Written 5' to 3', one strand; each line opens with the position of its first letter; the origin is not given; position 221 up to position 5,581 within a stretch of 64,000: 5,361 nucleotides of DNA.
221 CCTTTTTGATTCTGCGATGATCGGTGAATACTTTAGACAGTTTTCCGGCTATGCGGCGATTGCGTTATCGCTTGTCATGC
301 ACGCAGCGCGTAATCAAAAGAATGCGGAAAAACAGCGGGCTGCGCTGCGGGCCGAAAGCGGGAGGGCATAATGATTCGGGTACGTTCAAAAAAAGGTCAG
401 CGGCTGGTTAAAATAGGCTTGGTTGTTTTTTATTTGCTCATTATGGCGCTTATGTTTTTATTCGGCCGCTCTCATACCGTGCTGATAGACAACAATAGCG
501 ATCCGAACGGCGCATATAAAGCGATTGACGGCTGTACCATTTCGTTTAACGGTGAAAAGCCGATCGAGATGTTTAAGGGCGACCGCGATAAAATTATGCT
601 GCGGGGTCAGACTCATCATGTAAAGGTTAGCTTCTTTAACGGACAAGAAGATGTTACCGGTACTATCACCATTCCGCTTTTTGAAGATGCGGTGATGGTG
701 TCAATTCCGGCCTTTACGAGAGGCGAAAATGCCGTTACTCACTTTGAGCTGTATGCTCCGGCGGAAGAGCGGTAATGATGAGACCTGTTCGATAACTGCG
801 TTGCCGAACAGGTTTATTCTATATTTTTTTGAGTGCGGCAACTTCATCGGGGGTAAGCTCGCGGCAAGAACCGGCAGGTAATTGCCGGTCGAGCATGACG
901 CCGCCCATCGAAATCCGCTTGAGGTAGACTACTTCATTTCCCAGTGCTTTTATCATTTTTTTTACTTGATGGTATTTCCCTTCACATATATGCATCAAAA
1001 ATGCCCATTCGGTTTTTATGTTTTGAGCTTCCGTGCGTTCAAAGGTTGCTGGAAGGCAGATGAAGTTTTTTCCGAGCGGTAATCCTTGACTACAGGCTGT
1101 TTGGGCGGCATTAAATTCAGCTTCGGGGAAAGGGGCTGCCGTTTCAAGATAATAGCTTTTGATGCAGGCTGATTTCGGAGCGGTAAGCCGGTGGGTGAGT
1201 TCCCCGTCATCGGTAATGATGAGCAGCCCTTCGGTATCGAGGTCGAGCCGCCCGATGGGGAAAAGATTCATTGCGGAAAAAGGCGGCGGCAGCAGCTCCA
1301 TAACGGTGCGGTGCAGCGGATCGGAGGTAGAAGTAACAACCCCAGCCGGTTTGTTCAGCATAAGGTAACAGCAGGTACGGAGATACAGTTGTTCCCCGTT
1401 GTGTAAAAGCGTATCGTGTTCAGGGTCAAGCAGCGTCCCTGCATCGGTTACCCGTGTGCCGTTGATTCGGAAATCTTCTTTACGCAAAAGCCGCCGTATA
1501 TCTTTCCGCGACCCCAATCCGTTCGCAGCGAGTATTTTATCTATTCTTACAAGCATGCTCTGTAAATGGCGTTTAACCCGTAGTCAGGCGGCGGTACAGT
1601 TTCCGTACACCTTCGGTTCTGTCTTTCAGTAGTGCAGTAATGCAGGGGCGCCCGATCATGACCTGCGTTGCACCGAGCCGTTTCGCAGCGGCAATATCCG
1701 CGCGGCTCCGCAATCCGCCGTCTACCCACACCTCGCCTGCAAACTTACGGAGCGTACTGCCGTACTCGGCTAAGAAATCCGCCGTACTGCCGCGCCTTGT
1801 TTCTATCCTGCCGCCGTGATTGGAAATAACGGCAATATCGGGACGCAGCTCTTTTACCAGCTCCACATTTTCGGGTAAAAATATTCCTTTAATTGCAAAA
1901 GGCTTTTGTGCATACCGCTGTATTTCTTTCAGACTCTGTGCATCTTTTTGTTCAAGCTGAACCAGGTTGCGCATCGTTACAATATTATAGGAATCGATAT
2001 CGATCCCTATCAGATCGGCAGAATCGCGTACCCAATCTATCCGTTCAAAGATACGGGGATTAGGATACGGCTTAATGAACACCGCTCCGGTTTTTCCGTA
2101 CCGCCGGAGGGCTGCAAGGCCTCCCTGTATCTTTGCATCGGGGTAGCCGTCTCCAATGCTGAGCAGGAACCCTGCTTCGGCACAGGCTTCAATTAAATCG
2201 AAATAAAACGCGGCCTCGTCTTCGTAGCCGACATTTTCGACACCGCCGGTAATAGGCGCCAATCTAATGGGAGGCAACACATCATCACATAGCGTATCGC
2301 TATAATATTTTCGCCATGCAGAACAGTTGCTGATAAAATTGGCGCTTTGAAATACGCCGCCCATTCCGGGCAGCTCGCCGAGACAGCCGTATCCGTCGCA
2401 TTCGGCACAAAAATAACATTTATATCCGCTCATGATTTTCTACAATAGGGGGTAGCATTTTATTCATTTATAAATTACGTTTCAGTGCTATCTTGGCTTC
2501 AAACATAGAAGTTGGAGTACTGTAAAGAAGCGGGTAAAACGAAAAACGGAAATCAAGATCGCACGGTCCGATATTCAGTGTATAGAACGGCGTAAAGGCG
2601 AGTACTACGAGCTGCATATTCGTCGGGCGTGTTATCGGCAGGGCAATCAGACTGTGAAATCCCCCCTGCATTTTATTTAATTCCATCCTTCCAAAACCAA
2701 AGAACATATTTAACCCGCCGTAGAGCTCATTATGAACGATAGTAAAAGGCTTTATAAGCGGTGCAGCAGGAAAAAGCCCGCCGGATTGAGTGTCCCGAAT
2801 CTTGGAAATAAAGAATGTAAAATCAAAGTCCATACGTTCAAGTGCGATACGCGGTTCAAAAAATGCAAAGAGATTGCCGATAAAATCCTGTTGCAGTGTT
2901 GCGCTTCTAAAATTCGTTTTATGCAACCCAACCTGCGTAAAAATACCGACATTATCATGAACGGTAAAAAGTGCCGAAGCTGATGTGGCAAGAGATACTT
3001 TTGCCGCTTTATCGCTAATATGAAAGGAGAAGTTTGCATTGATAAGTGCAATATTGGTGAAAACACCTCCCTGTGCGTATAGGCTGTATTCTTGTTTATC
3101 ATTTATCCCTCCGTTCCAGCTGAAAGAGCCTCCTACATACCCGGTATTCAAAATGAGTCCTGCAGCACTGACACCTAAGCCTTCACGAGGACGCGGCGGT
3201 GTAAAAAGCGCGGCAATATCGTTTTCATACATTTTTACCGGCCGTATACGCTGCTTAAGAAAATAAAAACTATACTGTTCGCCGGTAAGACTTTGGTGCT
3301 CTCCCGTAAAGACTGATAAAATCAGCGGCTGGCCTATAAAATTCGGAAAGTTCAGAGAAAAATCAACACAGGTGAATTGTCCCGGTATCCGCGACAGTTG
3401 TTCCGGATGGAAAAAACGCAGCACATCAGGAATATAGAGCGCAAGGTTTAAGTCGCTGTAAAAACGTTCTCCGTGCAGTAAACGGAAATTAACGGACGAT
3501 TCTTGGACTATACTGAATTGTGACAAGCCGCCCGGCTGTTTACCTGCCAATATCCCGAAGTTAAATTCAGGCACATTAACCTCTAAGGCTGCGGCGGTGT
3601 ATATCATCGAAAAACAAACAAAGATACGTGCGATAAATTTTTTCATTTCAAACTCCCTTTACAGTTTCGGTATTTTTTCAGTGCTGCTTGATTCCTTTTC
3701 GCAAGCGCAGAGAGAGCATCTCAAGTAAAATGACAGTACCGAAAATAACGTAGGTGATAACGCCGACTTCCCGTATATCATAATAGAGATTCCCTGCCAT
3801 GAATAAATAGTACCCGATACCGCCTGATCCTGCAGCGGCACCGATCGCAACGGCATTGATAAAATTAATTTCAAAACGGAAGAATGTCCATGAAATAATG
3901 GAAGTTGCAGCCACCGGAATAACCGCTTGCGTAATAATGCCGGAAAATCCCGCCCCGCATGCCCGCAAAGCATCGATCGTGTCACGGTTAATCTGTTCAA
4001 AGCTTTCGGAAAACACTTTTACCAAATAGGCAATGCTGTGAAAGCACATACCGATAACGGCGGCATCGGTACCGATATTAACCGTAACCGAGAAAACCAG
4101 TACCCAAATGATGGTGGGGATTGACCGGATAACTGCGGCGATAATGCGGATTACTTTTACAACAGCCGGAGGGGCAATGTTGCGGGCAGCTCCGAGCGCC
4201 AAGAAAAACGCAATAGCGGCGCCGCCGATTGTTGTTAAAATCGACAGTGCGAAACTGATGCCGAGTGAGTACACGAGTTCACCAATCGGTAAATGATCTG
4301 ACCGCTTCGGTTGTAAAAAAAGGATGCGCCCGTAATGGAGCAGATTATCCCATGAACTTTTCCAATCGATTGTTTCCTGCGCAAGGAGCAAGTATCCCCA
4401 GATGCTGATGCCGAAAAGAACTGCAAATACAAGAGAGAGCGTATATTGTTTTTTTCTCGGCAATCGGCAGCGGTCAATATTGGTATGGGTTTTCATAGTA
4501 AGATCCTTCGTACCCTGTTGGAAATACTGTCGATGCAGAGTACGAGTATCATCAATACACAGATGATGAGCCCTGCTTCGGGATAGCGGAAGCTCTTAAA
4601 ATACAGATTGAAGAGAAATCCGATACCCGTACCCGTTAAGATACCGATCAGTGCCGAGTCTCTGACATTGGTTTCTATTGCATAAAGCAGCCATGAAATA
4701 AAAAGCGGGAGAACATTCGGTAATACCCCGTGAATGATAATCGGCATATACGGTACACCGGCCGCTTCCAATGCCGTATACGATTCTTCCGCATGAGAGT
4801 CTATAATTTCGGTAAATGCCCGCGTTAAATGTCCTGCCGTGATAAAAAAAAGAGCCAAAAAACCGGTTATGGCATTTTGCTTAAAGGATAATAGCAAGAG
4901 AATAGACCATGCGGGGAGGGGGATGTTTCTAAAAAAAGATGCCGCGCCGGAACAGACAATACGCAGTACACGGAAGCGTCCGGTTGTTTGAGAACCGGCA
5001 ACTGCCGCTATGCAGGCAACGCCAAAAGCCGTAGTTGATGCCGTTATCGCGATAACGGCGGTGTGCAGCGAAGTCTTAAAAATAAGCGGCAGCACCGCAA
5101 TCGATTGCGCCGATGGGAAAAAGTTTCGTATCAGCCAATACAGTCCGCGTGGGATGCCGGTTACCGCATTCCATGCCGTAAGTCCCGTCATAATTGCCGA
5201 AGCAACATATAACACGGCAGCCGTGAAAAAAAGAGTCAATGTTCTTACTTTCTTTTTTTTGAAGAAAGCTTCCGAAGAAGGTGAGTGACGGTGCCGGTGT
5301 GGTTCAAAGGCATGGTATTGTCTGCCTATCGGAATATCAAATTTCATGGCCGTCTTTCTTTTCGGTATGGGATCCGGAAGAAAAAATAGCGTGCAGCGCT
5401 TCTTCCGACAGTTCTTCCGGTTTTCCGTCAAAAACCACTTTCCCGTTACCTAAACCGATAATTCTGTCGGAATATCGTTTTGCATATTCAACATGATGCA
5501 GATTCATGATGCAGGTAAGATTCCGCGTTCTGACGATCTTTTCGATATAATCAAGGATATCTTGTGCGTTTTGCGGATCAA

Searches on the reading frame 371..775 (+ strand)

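Call 69: search_protein_families(library=pfam, proteins=[window:371-775:+], max_evalue=0.00001)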
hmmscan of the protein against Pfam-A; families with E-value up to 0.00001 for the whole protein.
window:371-775:+ (134 aa): 1 family
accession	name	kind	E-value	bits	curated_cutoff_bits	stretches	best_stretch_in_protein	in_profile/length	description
PF20377.3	DUF6672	-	6.1e-25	88.2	24.3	1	8-131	6-136/152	Family of unknown function (DUF6672)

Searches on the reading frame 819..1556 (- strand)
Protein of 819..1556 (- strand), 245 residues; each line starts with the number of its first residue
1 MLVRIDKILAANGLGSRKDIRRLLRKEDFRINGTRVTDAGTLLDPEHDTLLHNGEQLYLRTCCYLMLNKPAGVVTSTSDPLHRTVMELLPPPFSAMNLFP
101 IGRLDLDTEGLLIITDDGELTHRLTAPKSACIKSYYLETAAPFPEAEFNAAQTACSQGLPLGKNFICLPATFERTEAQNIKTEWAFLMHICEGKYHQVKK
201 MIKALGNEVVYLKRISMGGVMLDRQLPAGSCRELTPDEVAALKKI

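Call 69: search_protein_families(library=pfam, proteins=[window:819-1556:-], max_evalue=0.00001)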
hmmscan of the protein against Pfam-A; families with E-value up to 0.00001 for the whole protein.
window:819-1556:- (245 aa): 2 families
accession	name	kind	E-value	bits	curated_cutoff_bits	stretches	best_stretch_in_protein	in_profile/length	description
PF00849.27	PseudoU_synth_2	-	9.8e-17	62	26.8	1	64-203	2-151/152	RNA pseudouridylate synthase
PF01479.30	S4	-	3.9e-07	30.1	22.8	1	3-46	1-45/48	S4 domain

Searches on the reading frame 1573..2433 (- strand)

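Call 69: search_protein_families(library=pfam, proteins=[window:1573-2433:-], max_evalue=0.00001)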
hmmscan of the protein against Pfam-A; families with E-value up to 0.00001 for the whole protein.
window:1573-2433:- (286 aa): 1 family
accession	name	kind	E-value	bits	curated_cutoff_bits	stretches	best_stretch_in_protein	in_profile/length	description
PF01070.24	FMN_dh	-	6.8e-23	81.7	24.9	1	162-284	204-325/350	FMN-dependent dehydrogenase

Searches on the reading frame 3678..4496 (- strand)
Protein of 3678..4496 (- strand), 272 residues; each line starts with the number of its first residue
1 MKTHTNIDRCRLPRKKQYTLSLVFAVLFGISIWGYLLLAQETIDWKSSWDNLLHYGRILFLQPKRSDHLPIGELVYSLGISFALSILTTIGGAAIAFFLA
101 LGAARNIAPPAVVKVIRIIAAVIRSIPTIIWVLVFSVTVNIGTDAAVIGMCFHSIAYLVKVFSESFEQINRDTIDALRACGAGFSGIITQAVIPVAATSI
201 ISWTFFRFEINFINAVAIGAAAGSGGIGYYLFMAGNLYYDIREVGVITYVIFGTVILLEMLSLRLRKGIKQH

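Call 69: search_protein_families(library=pfam, proteins=[window:3678-4496:-], max_evalue=0.00001)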
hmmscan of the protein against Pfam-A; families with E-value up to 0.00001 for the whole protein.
window:3678-4496:- (272 aa): 1 family
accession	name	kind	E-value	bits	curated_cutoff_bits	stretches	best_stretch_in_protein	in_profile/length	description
PF00528.27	BPD_transp_1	-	1.4e-11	45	26.4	1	98-258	3-167/184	Binding-protein-dependent transport system inner membrane component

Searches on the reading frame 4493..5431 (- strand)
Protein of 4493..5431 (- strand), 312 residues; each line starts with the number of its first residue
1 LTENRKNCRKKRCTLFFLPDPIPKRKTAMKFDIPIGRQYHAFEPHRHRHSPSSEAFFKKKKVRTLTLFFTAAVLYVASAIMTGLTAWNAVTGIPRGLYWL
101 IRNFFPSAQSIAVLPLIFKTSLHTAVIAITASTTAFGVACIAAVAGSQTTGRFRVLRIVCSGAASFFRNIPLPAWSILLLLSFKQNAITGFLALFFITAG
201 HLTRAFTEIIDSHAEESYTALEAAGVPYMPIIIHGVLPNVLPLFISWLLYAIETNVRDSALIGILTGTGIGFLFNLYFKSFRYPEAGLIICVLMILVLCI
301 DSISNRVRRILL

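Call 69: search_protein_families(library=pfam, proteins=[window:4493-5431:-], max_evalue=0.00001)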
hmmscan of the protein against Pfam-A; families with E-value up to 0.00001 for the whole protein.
window:4493-5431:- (312 aa): 1 family
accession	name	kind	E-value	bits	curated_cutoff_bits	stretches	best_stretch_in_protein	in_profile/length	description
PF00528.27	BPD_transp_1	-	1.8e-13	51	26.4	1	142-300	5-169/184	Binding-protein-dependent transport system inner membrane component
